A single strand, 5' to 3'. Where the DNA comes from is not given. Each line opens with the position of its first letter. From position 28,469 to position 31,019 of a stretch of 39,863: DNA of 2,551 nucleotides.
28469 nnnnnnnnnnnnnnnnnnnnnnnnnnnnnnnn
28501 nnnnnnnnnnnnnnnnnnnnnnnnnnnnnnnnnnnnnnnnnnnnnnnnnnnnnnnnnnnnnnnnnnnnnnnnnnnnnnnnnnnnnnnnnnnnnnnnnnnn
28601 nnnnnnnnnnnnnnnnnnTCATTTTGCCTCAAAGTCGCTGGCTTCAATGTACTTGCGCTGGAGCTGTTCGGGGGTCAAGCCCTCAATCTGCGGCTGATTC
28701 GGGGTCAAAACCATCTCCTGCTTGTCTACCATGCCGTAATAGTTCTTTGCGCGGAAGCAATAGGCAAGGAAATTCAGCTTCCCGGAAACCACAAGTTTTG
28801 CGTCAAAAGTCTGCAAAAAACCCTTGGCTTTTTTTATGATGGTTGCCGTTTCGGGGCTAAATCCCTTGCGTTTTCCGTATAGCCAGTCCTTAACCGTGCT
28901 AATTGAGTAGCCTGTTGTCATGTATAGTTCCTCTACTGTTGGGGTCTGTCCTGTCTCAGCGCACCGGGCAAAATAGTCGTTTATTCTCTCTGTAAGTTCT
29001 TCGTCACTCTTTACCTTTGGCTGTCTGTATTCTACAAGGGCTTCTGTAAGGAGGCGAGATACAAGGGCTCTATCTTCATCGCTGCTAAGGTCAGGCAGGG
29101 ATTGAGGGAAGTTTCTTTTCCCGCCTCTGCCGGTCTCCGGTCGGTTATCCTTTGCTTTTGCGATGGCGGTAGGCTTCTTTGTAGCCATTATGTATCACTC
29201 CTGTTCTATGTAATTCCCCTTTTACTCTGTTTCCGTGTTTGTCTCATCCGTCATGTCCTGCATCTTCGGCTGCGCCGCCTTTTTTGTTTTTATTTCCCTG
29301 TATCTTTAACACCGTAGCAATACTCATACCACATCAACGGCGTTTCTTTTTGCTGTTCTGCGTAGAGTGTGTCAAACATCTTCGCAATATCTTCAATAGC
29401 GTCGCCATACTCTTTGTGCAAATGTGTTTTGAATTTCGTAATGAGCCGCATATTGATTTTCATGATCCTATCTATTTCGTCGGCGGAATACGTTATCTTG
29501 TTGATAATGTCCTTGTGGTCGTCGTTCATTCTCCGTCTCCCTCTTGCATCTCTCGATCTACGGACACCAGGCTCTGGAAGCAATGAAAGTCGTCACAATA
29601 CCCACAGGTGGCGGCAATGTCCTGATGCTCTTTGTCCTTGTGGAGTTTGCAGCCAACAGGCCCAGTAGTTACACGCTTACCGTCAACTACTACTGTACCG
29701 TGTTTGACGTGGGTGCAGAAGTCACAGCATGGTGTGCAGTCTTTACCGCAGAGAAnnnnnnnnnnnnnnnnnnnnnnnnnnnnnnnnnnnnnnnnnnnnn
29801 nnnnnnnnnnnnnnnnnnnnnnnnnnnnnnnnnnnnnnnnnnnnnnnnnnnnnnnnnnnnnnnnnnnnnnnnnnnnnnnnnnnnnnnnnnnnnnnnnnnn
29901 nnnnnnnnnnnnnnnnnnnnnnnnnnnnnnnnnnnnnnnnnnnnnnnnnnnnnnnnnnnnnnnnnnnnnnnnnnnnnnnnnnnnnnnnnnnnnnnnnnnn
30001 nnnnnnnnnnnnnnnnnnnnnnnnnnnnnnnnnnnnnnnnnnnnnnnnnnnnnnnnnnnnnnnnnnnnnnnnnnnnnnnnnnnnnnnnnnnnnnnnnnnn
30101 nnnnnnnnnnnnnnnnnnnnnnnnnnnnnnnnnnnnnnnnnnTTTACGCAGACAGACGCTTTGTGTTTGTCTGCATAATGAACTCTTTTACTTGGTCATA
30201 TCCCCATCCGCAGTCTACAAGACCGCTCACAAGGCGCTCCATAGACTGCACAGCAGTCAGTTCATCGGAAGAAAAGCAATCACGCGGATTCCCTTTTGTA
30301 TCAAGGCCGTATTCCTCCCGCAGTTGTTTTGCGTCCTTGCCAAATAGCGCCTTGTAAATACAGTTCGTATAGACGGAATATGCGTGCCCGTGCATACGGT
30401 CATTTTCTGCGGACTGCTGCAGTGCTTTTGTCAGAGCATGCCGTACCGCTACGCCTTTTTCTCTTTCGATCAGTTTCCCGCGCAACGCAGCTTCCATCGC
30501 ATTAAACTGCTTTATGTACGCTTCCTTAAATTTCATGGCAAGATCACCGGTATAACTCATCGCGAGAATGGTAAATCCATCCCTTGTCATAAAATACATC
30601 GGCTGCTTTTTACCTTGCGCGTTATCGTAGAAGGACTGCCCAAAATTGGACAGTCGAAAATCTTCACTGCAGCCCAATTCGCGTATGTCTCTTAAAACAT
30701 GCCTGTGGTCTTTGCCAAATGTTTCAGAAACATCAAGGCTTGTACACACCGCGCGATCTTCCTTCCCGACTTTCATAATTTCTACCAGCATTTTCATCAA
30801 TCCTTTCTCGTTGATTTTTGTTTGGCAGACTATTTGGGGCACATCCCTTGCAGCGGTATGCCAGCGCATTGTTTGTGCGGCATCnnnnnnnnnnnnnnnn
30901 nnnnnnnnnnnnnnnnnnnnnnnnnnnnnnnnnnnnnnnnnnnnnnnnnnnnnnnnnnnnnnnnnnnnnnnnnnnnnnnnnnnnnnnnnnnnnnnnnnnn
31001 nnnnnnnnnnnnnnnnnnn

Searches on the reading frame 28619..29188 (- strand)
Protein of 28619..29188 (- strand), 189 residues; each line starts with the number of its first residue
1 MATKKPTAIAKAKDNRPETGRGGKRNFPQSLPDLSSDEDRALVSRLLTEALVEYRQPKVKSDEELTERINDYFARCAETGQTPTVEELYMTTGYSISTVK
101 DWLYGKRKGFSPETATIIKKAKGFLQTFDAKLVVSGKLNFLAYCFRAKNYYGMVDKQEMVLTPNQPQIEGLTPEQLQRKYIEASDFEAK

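Call 7: search_protein_families(library=pfam, proteins=[window:28619-29188:-], max_evalue=0.01)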
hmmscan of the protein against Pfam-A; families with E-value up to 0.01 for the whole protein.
window:28619-29188:- (189 aa): 1 family
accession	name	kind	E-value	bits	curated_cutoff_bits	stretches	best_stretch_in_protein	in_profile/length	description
PF16677.11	GP3_package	-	5.4e-08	33.4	29.4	1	55-158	2-104/105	DNA-packaging protein gp3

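Call 15: search_protein_families(library=phrogs, proteins=[window:28619-29188:-], max_evalue=0.01)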
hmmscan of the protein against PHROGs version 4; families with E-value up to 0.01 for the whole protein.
window:28619-29188:- (189 aa): 1 family
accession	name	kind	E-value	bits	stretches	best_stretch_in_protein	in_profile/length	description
phrog_606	-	head and packaging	1.2e-07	32.9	1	55-168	21-145/167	terminase small subunit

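Call 16: search_protein_families(library=ncbifam, proteins=[window:28619-29188:-], max_evalue=0.01)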
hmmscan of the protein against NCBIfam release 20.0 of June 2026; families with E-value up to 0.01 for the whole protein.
window:28619-29188:- (189 aa): 0 families

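Call 43: search_solved_structures(query=window:28619-29188:-, max_evalue=1, show_alignments=1)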
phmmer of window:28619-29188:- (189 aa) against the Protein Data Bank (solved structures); distinct sequences matched with E-value up to 1: 2.
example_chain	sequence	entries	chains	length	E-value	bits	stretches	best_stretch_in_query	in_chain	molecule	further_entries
2kzf_A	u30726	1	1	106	0.13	15.1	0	112-132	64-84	Ribosome-binding factor A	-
1lfu_P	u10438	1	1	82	0.8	12.6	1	61-112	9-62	homeobox protein PBX1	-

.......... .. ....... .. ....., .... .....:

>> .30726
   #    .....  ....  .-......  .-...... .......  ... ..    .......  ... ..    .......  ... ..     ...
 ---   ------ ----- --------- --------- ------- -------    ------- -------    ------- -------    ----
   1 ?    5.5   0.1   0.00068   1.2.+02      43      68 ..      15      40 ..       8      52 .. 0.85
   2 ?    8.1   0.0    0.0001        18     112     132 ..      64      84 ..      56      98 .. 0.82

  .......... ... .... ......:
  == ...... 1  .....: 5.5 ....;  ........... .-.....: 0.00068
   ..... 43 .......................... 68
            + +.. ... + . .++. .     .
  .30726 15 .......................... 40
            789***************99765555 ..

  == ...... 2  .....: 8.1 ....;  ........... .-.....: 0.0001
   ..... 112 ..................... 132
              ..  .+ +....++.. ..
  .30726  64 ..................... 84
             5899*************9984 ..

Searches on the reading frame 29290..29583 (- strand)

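Call 7: search_protein_families(library=pfam, proteins=[window:29290-29583:-], max_evalue=0.01)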
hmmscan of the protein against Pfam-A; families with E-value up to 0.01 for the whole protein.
window:29290-29583:- (97 aa): 1 family
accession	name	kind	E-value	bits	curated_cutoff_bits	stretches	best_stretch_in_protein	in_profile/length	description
PF16901.10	DAO_C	-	0.0096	16.2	31.4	0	47-93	28-79/126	C-terminal domain of alpha-glycerophosphate oxidase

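Call 15: search_protein_families(library=phrogs, proteins=[window:29290-29583:-], max_evalue=0.01)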
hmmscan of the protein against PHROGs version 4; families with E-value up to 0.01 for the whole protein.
window:29290-29583:- (97 aa): 0 families

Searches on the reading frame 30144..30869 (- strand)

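Call 7: search_protein_families(library=pfam, proteins=[window:30144-30869:-], max_evalue=0.01)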
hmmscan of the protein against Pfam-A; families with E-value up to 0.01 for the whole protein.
window:30144-30869:- (241 aa): 1 family
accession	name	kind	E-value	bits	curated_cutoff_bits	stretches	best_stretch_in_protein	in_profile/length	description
PF09669.15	Phage_pRha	-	1.5e-31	109.2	29.9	1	42-126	1-90/91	Phage regulatory protein Rha (Phage_pRha)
